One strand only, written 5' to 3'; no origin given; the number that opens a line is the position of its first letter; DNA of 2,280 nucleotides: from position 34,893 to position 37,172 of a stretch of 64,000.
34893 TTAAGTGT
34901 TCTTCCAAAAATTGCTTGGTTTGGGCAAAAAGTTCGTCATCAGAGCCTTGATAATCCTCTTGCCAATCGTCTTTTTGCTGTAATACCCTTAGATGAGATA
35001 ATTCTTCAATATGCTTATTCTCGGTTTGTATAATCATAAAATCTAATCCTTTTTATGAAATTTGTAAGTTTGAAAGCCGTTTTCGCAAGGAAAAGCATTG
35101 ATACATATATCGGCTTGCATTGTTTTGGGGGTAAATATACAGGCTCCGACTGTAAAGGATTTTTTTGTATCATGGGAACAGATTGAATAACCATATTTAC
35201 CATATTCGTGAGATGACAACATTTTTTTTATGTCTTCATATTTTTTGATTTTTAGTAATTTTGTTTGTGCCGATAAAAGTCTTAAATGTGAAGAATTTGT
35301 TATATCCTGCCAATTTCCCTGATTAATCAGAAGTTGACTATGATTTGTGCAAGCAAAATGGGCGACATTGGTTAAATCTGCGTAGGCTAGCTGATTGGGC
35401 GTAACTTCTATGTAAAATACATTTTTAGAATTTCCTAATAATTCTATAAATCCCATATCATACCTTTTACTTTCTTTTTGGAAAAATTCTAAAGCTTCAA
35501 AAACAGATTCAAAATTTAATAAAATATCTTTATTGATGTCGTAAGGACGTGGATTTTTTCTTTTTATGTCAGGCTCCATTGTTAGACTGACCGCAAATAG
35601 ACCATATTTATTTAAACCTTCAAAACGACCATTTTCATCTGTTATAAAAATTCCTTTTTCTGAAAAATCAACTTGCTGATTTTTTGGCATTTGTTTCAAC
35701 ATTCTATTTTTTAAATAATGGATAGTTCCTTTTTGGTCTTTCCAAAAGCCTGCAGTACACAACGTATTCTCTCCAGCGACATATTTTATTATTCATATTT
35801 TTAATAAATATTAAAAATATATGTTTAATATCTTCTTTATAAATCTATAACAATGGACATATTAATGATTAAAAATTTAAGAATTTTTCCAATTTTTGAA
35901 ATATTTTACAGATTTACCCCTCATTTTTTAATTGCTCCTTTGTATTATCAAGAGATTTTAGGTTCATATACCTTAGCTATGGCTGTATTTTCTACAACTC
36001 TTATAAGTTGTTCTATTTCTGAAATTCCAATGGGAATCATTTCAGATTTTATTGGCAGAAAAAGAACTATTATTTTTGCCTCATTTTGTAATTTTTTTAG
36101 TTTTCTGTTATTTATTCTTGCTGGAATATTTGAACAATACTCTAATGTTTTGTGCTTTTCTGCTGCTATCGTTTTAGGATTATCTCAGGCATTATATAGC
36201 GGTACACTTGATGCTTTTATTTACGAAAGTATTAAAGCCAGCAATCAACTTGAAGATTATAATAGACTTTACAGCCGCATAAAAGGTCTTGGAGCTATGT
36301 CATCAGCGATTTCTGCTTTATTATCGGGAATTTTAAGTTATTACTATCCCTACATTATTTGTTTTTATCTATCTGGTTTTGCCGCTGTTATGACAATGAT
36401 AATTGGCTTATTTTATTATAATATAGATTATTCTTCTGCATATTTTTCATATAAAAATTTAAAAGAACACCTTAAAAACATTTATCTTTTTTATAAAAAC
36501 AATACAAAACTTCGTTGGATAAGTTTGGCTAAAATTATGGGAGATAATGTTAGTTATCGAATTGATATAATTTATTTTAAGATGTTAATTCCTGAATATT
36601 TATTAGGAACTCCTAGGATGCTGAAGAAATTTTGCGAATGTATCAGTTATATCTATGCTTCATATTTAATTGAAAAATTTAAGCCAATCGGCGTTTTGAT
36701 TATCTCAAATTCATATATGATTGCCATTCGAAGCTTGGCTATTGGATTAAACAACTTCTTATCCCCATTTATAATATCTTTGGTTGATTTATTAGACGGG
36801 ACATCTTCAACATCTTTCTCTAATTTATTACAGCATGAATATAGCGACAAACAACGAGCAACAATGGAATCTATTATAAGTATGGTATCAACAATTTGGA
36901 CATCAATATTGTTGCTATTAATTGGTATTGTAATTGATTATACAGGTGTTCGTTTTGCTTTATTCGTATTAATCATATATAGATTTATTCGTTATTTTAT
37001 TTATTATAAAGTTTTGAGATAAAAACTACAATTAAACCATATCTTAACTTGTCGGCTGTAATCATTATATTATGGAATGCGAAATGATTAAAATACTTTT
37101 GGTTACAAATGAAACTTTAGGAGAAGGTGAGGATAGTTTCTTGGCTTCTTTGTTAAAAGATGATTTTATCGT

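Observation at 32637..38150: Decayed integrative islet at tRNA-Thr(UGU): a 104-105 bp direct repeat of the tRNA 3' half plus terminator brackets 5.3 kb of very AT-rich cargo, with no integrase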

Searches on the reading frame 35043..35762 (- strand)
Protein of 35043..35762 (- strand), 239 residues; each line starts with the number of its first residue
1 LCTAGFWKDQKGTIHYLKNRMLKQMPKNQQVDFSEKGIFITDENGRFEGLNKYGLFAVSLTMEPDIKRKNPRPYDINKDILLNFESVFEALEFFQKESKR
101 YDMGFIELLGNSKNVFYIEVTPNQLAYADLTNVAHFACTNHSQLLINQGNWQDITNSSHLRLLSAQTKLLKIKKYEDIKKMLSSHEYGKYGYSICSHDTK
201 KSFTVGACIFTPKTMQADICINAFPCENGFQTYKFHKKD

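Call 7: search_protein_families(library=pfam, proteins=[window:35043-35762:-], max_evalue=0.01)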
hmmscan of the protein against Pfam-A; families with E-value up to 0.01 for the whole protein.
window:35043-35762:- (239 aa): 1 family
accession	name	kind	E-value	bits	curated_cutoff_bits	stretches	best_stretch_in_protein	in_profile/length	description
PF03417.21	AAT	-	1.5e-12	48.2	23.2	1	43-222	42-221/225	Acyl-coenzyme A:6-aminopenicillanic acid acyl-transferase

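Call 10: find_encoding_contigs(protein=window:35043-35762:-, flank=10000, max_places=10)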
Protein window:35043-35762:- (239 aa): 1 contig read that carries it; 1 place shown.
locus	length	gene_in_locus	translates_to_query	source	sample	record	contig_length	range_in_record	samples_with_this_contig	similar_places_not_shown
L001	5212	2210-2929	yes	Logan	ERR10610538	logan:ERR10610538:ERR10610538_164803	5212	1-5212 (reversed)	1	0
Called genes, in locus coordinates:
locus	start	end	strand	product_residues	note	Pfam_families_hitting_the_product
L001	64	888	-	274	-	-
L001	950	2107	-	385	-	PF07690:MFS_1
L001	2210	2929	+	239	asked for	PF03417:AAT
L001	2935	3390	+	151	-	PF13420:Acetyltransf_4 (weak), PF00583:Acetyltransf_1, PF13673:Acetyltransf_10, PF13508:Acetyltransf_7, PF08445:FR47 (weak)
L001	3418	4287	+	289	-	PF00892:EamA (faint)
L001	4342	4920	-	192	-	-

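Call 53: search_solved_structures(query=window:35043-35762:-, max_evalue=1)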
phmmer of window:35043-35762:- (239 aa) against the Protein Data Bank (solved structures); distinct sequences matched with E-value up to 1: 39.
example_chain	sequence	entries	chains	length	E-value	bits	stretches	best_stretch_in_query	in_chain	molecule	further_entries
4d0n_A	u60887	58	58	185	0.52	13.1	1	133-202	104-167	TRANSFORMING PROTEIN RHOA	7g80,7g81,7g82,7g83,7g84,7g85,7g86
1cc0_A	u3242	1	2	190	0.52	13.1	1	133-202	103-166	transforming protein rhoA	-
7xqv_A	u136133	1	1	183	0.53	13.1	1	133-202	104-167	RhoA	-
8gi6_A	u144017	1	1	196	0.53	13.1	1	133-202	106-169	Transforming protein RhoA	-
5m6x_B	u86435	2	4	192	0.53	13.1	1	133-202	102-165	Transforming protein RhoA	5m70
7qsc_B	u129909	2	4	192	0.53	13.1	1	133-202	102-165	Transforming protein RhoA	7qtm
6v6v_A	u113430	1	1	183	0.53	13.1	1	133-202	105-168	Transforming protein RhoA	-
1ftn_A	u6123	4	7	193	0.53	13.1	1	133-202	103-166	TRANSFORMING PROTEIN RHOA (H12) | Transforming protein RhoA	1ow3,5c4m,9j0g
5a0f_A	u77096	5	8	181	0.53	13.1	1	133-202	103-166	TRANSFORMING PROTEIN RHOA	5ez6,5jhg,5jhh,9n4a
9n4b_A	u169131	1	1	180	0.53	13.1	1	133-202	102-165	Transforming protein RhoA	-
6v6m_A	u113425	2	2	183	0.54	13.1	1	133-202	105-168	Transforming protein RhoA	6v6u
8fpx_A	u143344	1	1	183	0.54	13.1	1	133-202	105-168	Transforming protein RhoA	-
1a2b_A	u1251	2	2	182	0.54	13.1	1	133-202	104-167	TRANSFORMING PROTEIN RHOA | PROTEIN (HIS-TAGGED TRANSFORMING PROTEIN RHOA(0-181))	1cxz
3kz1_E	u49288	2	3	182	0.54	13.1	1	133-202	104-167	Transforming protein RhoA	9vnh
8zny_A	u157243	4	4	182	0.54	13.1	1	133-202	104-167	Transforming protein RhoA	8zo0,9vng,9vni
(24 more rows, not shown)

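Call 86: search_protein_families(library=padloc, proteins=[window:35043-35762:-], max_evalue=0.001)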
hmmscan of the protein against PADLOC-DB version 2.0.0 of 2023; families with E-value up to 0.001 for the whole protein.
window:35043-35762:- (239 aa): 0 families

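Call 87: search_protein_families(library=ncbifam, proteins=[window:35043-35762:-], max_evalue=0.001)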
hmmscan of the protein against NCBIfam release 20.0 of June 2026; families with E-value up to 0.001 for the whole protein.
window:35043-35762:- (239 aa): 1 family
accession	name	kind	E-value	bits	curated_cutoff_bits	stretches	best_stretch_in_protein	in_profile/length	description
NF040521.1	C45_proenzyme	subfamily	3.8e-14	52.8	85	1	45-216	143-312/313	C45 family autoproteolytic acyltransferase/hydrolase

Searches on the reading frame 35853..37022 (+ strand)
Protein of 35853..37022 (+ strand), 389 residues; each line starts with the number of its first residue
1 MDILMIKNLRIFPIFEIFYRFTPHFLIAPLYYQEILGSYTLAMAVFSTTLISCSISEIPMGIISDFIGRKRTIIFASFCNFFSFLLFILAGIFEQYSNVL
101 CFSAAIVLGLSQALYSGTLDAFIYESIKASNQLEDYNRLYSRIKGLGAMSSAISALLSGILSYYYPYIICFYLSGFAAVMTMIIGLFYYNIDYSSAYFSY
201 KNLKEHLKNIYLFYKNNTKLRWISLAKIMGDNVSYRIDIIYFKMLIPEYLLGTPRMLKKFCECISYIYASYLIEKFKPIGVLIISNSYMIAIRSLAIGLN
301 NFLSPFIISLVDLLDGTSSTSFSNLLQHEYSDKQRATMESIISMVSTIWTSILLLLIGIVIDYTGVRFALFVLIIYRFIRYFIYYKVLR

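Call 7: search_protein_families(library=pfam, proteins=[window:35853-37022:+], max_evalue=0.01)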
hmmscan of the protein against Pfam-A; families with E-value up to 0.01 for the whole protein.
window:35853-37022:+ (389 aa): 1 family
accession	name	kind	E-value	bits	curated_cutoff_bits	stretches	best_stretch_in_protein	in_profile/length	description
PF07690.21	MFS_1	-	4.5e-18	65.7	33.4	2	26-196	17-179/347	Major Facilitator Superfamily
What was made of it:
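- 35853..37022 (+): MFS transporter (389 aa). Pfam PF07690, E = 4.5e-18 (call 7).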

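Call 86: search_protein_families(library=padloc, proteins=[window:35853-37022:+], max_evalue=0.001)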
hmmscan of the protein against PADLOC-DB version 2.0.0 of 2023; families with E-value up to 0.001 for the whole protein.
window:35853-37022:+ (389 aa): 0 families

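Call 87: search_protein_families(library=ncbifam, proteins=[window:35853-37022:+], max_evalue=0.001)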
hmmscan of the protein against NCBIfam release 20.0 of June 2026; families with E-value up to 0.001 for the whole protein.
window:35853-37022:+ (389 aa): 1 family
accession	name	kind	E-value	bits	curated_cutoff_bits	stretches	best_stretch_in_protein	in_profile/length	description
NF000049.1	tet_MFS_40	exception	3.5e-06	26.4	800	1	31-170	33-167/406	tetracycline efflux MFS transporter Tet(40)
